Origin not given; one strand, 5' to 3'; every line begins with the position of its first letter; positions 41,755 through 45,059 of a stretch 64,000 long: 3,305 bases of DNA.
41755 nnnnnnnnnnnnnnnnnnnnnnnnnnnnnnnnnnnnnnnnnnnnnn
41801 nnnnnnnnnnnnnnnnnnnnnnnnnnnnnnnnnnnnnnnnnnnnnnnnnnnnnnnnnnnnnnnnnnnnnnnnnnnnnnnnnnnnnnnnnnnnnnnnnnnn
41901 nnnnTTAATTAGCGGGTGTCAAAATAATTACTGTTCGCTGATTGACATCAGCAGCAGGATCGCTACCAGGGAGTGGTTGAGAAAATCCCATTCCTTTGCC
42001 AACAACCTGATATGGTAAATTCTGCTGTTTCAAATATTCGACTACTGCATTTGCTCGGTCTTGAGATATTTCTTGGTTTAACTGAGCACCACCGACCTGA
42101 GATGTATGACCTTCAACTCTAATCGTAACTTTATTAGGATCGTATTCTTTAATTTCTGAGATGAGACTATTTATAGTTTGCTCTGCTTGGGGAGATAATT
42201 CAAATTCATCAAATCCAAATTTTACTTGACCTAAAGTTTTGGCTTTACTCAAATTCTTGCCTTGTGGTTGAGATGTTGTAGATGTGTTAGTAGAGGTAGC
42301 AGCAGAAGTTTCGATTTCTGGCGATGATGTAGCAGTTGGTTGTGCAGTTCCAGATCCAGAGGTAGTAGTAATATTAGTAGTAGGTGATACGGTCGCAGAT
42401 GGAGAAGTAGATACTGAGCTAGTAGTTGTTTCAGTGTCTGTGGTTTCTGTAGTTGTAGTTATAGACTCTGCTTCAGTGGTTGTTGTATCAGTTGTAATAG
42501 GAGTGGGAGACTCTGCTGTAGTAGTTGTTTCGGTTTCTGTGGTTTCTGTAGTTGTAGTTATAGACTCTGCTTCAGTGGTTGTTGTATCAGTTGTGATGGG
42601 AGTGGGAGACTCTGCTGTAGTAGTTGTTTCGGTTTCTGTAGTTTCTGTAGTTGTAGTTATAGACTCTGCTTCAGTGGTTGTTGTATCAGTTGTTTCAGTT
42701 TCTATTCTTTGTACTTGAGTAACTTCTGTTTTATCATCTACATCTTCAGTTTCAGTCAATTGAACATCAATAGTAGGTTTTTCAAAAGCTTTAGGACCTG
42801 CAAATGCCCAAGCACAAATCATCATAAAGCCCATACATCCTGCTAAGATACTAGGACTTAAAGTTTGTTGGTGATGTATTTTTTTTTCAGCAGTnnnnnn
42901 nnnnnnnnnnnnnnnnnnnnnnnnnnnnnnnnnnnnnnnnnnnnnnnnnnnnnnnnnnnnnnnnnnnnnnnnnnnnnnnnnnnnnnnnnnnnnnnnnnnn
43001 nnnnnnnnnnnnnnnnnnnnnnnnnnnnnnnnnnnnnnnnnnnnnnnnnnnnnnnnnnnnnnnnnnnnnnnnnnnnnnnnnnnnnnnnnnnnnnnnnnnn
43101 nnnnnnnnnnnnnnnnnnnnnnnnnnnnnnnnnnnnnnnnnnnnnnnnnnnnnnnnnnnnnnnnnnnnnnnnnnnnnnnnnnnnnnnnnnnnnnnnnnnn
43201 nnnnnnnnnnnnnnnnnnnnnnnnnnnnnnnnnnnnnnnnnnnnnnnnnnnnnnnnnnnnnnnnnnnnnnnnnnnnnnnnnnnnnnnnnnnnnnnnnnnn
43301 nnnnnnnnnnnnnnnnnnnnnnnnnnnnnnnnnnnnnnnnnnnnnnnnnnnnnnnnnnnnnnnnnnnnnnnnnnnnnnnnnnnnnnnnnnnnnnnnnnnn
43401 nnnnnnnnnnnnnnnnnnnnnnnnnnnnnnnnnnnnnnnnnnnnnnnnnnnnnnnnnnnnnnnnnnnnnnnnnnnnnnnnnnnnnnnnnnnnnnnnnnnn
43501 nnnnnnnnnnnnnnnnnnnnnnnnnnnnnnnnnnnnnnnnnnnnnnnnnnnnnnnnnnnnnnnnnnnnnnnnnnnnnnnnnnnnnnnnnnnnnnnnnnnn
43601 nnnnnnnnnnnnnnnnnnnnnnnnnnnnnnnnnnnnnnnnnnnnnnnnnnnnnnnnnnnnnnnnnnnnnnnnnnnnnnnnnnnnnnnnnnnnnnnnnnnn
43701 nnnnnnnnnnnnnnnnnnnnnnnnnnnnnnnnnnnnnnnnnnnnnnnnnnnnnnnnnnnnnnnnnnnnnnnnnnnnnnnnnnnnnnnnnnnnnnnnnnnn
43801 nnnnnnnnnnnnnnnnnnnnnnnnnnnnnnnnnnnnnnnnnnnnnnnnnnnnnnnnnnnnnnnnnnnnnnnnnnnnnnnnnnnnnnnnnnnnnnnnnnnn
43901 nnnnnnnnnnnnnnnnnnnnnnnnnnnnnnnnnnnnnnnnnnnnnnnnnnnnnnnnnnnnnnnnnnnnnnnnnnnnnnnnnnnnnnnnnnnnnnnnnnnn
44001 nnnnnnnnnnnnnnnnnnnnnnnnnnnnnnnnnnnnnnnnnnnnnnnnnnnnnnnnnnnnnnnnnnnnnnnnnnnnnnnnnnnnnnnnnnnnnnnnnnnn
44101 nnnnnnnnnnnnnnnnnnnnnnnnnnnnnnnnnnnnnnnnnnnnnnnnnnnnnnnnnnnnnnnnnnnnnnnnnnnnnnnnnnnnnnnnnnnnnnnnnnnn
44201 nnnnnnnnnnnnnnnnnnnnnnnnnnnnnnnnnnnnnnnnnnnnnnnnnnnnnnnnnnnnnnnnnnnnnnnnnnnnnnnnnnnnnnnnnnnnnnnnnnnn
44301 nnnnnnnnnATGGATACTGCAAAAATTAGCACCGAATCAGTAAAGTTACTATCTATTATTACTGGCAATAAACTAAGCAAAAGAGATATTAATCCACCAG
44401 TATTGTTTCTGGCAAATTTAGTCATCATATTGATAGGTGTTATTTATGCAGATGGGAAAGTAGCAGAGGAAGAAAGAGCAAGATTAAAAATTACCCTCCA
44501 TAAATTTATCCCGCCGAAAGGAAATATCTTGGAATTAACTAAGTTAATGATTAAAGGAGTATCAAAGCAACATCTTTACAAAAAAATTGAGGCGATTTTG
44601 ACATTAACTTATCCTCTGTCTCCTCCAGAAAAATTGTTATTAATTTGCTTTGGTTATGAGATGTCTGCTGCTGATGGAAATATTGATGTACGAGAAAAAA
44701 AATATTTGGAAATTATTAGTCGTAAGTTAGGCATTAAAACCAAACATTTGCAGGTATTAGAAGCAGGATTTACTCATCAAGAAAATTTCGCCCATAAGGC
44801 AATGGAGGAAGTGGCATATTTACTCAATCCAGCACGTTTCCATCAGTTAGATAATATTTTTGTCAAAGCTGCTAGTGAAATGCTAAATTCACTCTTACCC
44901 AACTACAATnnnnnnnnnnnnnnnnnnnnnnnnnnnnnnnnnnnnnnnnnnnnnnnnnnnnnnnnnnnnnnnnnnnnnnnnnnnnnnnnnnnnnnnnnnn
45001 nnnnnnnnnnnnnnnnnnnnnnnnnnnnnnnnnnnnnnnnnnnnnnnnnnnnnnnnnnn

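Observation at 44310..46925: TerB domain fused to a bacterial dynamin-like GTPase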

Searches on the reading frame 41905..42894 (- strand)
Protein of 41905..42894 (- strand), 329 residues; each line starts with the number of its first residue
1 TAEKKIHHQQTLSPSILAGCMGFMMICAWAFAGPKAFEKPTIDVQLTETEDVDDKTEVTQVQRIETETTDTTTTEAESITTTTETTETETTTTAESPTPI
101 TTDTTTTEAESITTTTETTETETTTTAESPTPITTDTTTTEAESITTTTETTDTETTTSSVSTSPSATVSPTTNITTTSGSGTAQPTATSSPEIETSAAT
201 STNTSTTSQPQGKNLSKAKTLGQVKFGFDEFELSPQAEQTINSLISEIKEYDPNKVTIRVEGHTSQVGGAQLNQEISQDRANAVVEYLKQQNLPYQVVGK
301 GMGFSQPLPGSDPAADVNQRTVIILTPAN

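Call 10: search_protein_families(library=padloc, proteins=[window:41905-42894:-], max_evalue=0.01)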
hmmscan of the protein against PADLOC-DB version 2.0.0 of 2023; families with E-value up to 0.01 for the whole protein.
window:41905-42894:- (329 aa): 4 families
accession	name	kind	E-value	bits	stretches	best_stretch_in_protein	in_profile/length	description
PDLC00609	ZorB1|ZorB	-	4.3e-10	37.5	1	224-293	95-171/232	MotB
PDLC00641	ZorB2|ZorB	-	0.00013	19.7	1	248-291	124-177/238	MotB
PDLC00611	ZorB1|ZorB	-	0.0011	16.7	1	223-291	95-169/240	MotB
PDLC00612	ZorB1|ZorB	-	0.0043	14.6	1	257-291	186-220/293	MotB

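Call 11: search_protein_families(library=pfam, proteins=[window:41905-42894:-], max_evalue=0.001)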
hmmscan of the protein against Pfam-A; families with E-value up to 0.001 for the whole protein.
window:41905-42894:- (329 aa): 1 family
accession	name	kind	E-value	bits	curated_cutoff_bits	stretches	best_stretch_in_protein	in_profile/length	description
PF00691.25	OmpA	-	3.9e-16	59.6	27.2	1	226-316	2-93/98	OmpA family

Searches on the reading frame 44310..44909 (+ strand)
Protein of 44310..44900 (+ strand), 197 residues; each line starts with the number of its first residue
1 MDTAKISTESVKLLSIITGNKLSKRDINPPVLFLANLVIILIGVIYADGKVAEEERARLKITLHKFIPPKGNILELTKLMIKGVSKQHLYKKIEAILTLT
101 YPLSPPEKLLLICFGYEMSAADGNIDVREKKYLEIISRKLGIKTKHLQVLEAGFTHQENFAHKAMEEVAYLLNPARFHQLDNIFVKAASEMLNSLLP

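Call 41: search_solved_structures(query=window:44310-44900:+, max_evalue=10, show_alignments=3)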
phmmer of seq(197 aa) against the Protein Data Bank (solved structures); distinct sequences matched with E-value up to 10: 0.

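Call 44: search_solved_structures(query=A2, max_evalue=10, show_alignments=3)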
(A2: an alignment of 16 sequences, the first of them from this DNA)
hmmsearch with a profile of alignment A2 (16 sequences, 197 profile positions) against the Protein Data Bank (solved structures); distinct sequences matched with E-value up to 10: 3.
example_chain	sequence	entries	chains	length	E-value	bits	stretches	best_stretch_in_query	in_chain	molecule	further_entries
2ou3_A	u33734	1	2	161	0.0045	19.9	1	81-166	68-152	Tellurite resistance protein of COG3793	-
4r42_A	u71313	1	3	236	1.6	11.6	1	57-103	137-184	Alr3090 protein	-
6j42_A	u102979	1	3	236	1.6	11.6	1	57-103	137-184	Alr3090 protein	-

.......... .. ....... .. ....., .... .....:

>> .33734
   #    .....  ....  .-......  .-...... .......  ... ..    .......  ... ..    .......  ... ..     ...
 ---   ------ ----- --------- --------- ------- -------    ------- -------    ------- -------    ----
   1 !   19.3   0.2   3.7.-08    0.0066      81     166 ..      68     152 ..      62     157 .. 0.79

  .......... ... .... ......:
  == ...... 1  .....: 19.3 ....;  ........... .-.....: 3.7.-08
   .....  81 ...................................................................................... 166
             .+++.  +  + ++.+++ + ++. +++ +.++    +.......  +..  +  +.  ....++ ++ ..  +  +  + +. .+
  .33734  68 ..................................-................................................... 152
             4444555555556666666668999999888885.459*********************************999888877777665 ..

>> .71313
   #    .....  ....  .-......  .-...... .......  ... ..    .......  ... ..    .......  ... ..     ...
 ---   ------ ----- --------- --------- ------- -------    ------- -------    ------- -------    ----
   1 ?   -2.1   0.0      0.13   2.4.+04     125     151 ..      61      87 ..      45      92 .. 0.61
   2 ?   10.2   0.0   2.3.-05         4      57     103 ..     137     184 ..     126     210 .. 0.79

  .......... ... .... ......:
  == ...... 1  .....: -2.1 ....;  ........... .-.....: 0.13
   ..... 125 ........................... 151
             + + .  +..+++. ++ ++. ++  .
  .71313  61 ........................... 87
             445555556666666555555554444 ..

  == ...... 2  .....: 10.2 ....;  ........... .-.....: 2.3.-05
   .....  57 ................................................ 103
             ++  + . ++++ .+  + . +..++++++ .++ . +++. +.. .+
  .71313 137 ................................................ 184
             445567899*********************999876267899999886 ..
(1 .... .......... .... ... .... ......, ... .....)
